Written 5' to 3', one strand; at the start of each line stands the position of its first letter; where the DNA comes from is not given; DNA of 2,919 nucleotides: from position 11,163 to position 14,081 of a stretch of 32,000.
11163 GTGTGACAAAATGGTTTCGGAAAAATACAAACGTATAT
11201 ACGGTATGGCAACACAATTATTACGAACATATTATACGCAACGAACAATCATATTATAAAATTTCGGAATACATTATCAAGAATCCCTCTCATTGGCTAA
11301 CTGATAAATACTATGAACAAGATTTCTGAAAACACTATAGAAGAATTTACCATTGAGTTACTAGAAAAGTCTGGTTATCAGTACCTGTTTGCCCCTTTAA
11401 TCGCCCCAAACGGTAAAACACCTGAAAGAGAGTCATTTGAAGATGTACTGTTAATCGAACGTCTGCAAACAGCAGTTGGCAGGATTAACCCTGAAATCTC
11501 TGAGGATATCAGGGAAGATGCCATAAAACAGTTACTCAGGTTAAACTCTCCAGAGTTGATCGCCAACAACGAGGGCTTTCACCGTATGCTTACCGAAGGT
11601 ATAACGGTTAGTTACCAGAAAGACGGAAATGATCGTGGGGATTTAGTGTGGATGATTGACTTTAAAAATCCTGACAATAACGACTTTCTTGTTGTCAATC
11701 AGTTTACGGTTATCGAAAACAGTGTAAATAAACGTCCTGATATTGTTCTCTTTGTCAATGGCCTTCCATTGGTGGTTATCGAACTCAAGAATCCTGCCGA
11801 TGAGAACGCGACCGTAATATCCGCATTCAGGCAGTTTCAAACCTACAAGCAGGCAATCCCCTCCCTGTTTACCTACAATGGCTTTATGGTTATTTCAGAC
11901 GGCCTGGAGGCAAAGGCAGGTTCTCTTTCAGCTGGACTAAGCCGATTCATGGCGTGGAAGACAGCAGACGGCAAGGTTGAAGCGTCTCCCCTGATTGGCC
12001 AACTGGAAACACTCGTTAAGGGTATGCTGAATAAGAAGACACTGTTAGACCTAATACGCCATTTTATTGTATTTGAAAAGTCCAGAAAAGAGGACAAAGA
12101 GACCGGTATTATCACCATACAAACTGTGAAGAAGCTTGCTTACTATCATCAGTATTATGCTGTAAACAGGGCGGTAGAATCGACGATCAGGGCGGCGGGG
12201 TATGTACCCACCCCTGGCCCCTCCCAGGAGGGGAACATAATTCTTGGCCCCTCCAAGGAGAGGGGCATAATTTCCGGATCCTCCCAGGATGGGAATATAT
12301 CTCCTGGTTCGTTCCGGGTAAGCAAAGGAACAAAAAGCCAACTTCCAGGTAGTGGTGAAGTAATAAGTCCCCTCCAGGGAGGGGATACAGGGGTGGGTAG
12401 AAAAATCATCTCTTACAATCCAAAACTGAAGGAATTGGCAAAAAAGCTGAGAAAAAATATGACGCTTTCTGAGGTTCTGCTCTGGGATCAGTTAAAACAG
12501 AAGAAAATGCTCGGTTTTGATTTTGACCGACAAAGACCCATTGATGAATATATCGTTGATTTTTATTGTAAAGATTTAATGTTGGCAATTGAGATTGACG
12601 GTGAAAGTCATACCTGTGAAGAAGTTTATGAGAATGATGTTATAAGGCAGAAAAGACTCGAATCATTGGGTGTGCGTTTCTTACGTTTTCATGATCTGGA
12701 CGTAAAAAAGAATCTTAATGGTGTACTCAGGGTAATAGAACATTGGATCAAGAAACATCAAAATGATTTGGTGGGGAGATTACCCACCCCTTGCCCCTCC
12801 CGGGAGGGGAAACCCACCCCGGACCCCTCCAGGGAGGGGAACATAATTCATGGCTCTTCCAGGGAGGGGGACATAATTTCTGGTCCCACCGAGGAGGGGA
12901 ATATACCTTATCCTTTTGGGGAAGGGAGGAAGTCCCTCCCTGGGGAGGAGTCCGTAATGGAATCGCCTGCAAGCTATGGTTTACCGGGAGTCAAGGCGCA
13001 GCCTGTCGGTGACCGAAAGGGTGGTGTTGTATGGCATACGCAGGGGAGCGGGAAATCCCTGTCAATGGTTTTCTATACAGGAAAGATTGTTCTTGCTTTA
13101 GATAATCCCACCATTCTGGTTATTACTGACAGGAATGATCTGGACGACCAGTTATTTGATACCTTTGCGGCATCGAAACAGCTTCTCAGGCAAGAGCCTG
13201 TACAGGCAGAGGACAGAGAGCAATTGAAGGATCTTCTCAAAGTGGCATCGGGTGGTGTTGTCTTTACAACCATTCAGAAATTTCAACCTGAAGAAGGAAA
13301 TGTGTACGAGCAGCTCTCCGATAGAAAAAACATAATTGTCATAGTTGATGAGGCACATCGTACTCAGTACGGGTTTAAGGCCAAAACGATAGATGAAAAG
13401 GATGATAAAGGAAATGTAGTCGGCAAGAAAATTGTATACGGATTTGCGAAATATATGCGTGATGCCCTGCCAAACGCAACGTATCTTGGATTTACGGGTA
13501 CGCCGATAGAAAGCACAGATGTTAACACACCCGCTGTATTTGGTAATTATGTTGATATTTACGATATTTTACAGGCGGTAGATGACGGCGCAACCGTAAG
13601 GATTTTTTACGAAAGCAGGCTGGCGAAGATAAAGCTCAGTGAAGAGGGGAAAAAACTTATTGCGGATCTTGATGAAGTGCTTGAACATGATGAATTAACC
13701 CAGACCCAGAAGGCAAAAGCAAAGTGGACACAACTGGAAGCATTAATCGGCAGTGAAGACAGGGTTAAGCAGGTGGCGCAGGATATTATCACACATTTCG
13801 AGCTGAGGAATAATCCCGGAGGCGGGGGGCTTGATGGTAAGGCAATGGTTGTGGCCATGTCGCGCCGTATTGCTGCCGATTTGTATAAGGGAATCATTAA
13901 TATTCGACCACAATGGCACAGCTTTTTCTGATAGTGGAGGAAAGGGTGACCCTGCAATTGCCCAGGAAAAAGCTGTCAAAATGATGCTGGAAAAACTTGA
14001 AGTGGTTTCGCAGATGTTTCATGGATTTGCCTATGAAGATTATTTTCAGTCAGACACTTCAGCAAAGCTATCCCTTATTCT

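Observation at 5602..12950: All four copies of the hairpin element lie inside coding sequence, in the same orientation and the same reading frame (an analogue of Rickettsia palindromic elements?)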

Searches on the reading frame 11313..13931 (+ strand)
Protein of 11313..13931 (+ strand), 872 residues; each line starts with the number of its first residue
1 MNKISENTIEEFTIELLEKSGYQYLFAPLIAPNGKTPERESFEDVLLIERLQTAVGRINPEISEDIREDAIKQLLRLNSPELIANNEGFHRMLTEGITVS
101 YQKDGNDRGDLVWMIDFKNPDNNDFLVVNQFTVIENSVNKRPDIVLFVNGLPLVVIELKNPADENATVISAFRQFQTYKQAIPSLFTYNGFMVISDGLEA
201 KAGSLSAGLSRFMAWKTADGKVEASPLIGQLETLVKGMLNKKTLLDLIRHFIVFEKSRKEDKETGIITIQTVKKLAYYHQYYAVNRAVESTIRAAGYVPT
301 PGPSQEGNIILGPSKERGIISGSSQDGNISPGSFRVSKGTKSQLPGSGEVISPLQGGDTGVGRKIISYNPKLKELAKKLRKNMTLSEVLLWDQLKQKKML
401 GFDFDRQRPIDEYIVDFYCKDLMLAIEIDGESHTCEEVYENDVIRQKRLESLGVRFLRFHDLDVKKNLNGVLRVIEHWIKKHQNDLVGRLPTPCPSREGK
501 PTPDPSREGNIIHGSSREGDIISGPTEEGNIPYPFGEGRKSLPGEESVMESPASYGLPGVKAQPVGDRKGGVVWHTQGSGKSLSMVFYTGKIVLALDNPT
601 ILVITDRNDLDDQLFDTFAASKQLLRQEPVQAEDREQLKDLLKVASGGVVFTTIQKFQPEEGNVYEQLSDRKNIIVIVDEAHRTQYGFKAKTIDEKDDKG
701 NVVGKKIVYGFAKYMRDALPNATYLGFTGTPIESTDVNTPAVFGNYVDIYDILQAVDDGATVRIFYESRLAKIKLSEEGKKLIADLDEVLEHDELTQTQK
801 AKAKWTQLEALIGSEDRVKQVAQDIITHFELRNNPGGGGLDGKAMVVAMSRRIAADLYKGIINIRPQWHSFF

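Call 9: search_protein_families(library=pfam, proteins=[window:11313-13931:+], max_evalue=0.01)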
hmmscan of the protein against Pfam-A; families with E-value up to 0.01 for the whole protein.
window:11313-13931:+ (872 aa): 6 families
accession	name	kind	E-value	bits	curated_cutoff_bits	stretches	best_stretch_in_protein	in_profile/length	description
PF18766.7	SWI2_SNF2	-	1.3e-74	251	26.7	1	566-793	16-215/221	SWI2/SNF2 ATPase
PF04313.20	HSDR_N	-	1.4e-53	182.1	25.1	1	4-208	2-195/198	Type I restriction enzyme R protein N terminus (HSDR_N)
PF04480.18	DUF559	-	1.2e-27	96.4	20.6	1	371-477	2-106/109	Protein of unknown function (DUF559)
PF04851.21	ResIII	-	2.6e-19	70.1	22.5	1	567-732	22-163/164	Type III restriction enzyme, res subunit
PF18741.7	MTES_1575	-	7.7e-08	32.8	38.2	1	400-472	12-89/96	REase_MTES_1575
PF00270.35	DEAD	-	0.00057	20.1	26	1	577-690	23-136/167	DEAD/DEAH box helicase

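Call 30: search_solved_structures(query=window:11313-13931:+, show_alignments=2)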
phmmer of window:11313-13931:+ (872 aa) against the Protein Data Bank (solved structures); distinct sequences matched with E-value up to 0.001: 6.
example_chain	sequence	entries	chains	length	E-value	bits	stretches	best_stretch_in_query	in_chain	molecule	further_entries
4be7_B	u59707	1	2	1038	6.4e-18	67.4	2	106-258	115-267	TYPE I RESTRICTION ENZYME ECOR124II R PROTEIN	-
2w00_A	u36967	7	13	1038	1.4e-17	66.3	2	106-258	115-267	HSDR | Type I restriction enzyme R Protein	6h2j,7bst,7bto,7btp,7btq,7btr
4bec_A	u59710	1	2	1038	1.5e-17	66.1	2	106-258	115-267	TYPE I RESTRICTION ENZYME HSDR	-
4beb_A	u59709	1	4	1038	2e-17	65.7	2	106-258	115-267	TYPE I RESTRICTION ENZYME HSDR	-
4xjx_A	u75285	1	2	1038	5.8e-17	64.2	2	568-697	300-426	HsdR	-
3hrl_A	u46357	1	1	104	3.1e-12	48.6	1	383-475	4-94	Endonuclease-Like Protein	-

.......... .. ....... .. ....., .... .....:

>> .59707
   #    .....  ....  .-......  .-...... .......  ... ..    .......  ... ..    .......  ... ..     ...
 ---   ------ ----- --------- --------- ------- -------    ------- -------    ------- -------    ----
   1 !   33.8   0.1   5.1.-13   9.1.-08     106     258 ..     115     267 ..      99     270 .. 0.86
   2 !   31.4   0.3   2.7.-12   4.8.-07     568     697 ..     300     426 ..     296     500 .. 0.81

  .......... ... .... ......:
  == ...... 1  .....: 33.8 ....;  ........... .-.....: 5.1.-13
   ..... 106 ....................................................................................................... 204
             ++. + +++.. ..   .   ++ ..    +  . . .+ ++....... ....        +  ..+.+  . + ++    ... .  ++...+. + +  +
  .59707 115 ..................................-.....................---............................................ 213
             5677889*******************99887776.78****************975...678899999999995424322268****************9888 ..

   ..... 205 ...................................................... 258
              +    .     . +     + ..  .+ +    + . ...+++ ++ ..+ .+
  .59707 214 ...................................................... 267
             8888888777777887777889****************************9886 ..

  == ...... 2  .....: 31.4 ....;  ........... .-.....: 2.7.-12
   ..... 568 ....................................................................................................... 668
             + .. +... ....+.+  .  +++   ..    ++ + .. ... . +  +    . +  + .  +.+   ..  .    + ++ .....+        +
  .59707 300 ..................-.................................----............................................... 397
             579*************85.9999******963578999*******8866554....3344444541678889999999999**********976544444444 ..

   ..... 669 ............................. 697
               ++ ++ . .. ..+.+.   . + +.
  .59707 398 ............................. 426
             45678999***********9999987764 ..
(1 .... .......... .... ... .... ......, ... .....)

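Call 46: find_homologous_proteins(query=window:11313-13931:+, max_evalue=1e-20)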
Query window:11313-13931:+ (872 aa): 8000 proteins with E <= 1e-20 among 8000 candidates; the best 120 are listed.
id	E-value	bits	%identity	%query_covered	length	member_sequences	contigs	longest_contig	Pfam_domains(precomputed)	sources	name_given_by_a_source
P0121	0.0e+0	1973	100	100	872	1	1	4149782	PF04480.19,PF04313.21,PF18741.8,PF18766.8,PF04851.22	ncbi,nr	ncbi:MAG: type I restriction endonuclease [Candidatus Scalindua sp.]|nr:type I restriction endonucle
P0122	0.0e+0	1574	84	96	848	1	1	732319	PF04480.19,PF04313.21,PF18741.8,PF18766.8,PF04851.22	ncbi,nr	ncbi:MAG: type I restriction endonuclease [Candidatus Brocadiaceae bacterium]|nr:type I restriction 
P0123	0.0e+0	1420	73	100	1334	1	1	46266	PF04480.19,PF04313.21,PF11867.14,PF18741.8,PF18766.8,PF22679.3,PF04851.22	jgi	jgi:type I site-specific restriction-modification system R (restriction) subunit/very-short-patch-re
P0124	0.0e+0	1264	67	100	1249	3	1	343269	PF04480.19,PF04313.21,PF11867.14,PF18741.8,PF18766.8,PF22679.3,PF04851.22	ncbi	-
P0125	0.0e+0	1257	71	57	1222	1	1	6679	PF04480.19,PF04313.21,PF11867.14,PF18741.8,PF18766.8,PF22679.3,PF04851.22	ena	-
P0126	0.0e+0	1247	64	61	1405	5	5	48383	PF04480.19,PF04313.21,PF11867.14,PF18741.8,PF18766.8,PF22679.3,PF04851.22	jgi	jgi:type I restriction enzyme R subunit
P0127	0.0e+0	1242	66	100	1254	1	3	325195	PF04480.19,PF04313.21,PF11867.14,PF18741.8,PF18766.8,PF22679.3,PF04851.22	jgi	jgi:type I site-specific restriction-modification system R (restriction) subunit/very-short-patch-re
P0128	0.0e+0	1223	64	100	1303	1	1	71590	PF04480.19,PF04313.21,PF11867.14,PF18741.8,PF18766.8,PF22679.3,PF04851.22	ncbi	ncbi:MAG: type I restriction endonuclease subunit R [Chitinophagales bacterium]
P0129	0.0e+0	1218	91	37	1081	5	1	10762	PF04313.21,PF11867.14,PF18766.8,PF22679.3,PF04851.22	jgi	jgi:type I restriction enzyme, R subunit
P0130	0.0e+0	1213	91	37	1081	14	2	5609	PF04313.21,PF11867.14,PF18766.8,PF22679.3,PF04851.22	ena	-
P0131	0.0e+0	1212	91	37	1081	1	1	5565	PF04313.21,PF11867.14,PF18766.8,PF22679.3,PF04851.22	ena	-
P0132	0.0e+0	1205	64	100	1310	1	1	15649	PF04480.19,PF04313.21,PF11867.14,PF18741.8,PF18766.8,PF22679.3,PF04851.22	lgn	-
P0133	0.0e+0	1194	62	100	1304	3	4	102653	PF04480.19,PF04313.21,PF11867.14,PF18741.8,PF18766.8,PF22679.3,PF04851.22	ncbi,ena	-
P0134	0.0e+0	1178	63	100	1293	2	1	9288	PF04480.19,PF04313.21,PF11867.14,PF18741.8,PF18766.8,PF22679.3,PF04851.22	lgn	-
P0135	0.0e+0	1174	69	49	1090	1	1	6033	PF04313.21,PF11867.14,PF18766.8,PF22679.3,PF04851.22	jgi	-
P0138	0.0e+0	1161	66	57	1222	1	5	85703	PF04480.19,PF04313.21,PF11867.14,PF18741.8,PF18766.8,PF22679.3,PF04851.22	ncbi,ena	-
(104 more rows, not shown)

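Call 83: find_encoding_contigs(protein=P0138, flank=300, max_places=1)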
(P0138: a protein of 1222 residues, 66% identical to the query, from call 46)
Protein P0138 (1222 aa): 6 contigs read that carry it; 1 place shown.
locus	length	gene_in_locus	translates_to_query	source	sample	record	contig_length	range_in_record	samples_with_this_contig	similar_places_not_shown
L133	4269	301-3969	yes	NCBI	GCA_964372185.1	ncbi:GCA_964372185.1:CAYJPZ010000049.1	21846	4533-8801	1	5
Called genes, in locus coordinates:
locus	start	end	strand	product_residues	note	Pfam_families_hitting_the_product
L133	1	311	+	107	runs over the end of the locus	-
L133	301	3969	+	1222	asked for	PF04313:HSDR_N, PF04480:DUF559, PF18741:MTES_1575 (weak), PF04851:ResIII, PF18766:SWI2_SNF2, PF22679:T1R_D3-like, PF11867:T1RH-like_C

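Call 95: predict_structure(alignment_id=A1)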
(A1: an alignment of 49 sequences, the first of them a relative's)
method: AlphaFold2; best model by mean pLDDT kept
length: 872 residues; sequences in the alignment: 49
mean_pLDDT: 53.6   pTM: 0.33
mean pLDDT of the five models: 53.6, 51.4, 51.3, 50.8, 50.4
residues with pLDDT >= 90: 53; 70-90: 180; 50-70: 218; < 50: 421
segments of 3 or more residues with pLDDT < 50: 1-10, 21-41, 78-87, 125-168, 181-261, 265-284, 297-368, 492-560, 574-579, 685-689, 731-775, 832-851, 869-872
pLDDT, mean of each block of 10 residues (from residue 1): 38 54 42 42 58 81 86 63 44 68 73 68 48 43 37 42 44 51 40 27 24 28 32 31 33 32 41 31 50 49 27 28 24 27 25 24 47 85 91 84 88 91 91 83 89 90 92 92 69 39 30 26 28 28 31 40 50 48 64 72 70 66 67 80 70 68 61 75 50 72 66 70 66 43 35 30 23 44 66 55 56 65 62 41 37 65 65 36
secondary structure, 60 per line:
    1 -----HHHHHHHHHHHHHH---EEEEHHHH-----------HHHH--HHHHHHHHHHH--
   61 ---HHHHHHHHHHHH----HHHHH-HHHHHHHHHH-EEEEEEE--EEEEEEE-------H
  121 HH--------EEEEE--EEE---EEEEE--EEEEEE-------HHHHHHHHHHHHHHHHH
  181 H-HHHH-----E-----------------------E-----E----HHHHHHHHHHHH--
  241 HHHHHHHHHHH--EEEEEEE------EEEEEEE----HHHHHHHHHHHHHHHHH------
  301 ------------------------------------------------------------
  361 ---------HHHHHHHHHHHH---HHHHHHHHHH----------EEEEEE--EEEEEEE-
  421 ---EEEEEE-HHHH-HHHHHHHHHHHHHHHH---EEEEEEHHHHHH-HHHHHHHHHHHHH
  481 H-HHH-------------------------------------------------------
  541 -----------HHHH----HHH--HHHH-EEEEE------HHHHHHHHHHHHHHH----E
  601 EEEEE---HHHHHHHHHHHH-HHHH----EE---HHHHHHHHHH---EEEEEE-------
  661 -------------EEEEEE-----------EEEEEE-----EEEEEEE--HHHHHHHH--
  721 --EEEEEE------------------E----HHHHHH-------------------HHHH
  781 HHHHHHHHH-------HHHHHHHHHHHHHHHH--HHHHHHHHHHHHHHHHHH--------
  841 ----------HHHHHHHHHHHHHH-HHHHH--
elements in order (helices of 4 or more, strands of 3 or more residues): H6-19 E23-26 H27-30 H42-45 H48-58 H64-75 H80-84 H86-95 E97-103 E106-112 E131-135 E138-140 E144-148 E151-156 H164-181 H183-186 H227-238 H241-251 E254-260 E267-273 H278-294 H370-381 H385-394 E405-410 E413-419 E424-429 H431-434 H436-451 E455-460 H461-466 H468-481 H552-555 H565-568 E570-574 H581-595 E600-605 H609-620 H622-625 H635-644 E648-653 E674-679 E691-696 E702-708 H711-718 E723-728 H752-757 H777-789 H797-812 H815-832 H851-864 H866-870
